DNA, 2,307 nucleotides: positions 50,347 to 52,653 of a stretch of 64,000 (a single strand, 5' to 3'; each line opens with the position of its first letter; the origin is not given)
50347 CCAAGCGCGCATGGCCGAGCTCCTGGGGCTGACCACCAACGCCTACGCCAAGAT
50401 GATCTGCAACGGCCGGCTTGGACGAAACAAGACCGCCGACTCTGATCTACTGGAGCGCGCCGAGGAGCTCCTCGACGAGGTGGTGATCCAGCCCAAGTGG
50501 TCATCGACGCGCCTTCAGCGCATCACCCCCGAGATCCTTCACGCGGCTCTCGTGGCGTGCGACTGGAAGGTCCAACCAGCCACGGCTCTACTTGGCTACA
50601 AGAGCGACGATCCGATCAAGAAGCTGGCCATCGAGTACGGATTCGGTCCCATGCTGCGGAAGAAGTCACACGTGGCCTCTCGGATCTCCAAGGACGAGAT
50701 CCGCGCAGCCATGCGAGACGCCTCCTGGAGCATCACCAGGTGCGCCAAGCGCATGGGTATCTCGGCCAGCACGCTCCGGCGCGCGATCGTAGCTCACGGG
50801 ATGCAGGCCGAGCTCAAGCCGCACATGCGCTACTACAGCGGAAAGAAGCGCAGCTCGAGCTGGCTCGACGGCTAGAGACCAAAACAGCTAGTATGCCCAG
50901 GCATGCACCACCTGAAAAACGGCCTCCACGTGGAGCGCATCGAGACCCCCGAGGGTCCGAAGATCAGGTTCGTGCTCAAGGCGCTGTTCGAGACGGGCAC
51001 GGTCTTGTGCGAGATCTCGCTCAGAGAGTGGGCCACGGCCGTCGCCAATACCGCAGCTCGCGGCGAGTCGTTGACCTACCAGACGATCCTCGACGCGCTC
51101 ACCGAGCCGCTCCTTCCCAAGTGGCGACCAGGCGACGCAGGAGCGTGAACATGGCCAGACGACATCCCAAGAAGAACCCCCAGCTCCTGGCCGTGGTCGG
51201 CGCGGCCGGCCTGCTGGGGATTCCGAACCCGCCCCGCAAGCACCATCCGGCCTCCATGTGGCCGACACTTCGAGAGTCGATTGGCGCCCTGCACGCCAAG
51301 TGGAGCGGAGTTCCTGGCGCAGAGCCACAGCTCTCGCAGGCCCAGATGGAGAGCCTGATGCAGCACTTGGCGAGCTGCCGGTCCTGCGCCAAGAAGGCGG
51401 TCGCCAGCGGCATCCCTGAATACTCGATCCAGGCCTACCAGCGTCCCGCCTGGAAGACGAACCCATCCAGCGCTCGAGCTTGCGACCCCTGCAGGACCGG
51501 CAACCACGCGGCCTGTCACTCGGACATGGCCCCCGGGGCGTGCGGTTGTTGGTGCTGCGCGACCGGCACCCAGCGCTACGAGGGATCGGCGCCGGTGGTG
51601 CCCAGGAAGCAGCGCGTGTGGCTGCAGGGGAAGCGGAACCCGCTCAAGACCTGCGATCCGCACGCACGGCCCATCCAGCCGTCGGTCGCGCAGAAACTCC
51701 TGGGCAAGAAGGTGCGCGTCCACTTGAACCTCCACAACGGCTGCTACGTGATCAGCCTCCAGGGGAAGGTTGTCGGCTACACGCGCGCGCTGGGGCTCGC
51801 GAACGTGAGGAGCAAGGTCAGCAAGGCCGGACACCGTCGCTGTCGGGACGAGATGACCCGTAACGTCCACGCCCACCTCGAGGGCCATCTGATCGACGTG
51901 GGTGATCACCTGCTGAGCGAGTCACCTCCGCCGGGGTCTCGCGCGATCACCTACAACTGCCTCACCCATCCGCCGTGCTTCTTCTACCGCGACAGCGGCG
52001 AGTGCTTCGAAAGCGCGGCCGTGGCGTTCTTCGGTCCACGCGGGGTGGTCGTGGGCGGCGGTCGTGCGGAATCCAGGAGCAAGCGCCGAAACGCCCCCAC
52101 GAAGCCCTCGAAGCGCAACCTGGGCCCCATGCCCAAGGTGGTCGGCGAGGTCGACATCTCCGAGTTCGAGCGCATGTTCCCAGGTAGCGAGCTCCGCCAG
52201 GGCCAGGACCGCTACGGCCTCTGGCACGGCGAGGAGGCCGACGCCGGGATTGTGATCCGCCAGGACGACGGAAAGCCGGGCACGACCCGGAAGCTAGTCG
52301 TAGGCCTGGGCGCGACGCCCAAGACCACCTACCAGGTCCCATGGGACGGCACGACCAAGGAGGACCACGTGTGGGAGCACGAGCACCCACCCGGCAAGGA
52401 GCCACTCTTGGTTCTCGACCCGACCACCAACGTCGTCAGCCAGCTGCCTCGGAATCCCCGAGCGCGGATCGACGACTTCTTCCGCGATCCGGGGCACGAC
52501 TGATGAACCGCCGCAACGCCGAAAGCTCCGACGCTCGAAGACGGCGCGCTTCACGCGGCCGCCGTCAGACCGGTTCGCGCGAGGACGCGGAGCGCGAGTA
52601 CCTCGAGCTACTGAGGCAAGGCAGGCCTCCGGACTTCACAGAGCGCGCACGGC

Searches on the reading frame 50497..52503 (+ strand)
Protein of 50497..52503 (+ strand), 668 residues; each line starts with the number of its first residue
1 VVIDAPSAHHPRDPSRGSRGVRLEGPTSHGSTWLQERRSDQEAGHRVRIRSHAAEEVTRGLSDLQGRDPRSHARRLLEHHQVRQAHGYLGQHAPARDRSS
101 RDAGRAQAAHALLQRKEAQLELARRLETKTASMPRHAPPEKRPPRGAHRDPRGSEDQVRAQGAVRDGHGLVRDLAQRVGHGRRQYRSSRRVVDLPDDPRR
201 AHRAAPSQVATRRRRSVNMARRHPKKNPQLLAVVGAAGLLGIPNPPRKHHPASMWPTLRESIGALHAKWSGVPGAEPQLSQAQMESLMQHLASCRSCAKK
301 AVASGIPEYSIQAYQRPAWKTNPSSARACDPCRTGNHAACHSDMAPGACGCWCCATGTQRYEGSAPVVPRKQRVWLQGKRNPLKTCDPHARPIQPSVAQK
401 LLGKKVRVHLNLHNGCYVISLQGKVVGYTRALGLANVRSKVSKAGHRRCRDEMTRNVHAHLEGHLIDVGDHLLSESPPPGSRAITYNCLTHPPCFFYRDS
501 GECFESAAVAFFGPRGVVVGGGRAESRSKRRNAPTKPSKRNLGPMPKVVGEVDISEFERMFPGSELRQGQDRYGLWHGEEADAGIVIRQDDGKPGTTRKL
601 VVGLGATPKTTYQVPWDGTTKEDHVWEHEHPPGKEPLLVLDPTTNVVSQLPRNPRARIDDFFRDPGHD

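Call 11: search_protein_families(library=phrogs, proteins=[window:50497-52503:+], max_evalue=0.001)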
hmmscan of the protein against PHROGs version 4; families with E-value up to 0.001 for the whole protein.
window:50497-52503:+ (668 aa): 1 family
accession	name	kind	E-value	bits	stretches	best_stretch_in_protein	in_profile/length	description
phrog_586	-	unknown function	9.2e-17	62.2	1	404-518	6-120/122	-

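Call 17: search_protein_families(library=pfam, proteins=[window:50497-52503:+], max_evalue=0.01)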
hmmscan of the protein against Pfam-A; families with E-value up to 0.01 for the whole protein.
window:50497-52503:+ (668 aa): 1 family
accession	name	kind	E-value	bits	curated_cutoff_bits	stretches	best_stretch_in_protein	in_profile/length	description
PF25735.1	Phage_L5_gp82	-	1.2e-16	61.1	27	1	403-518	5-118/120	Mycobacterium phage L5 gene 82 protein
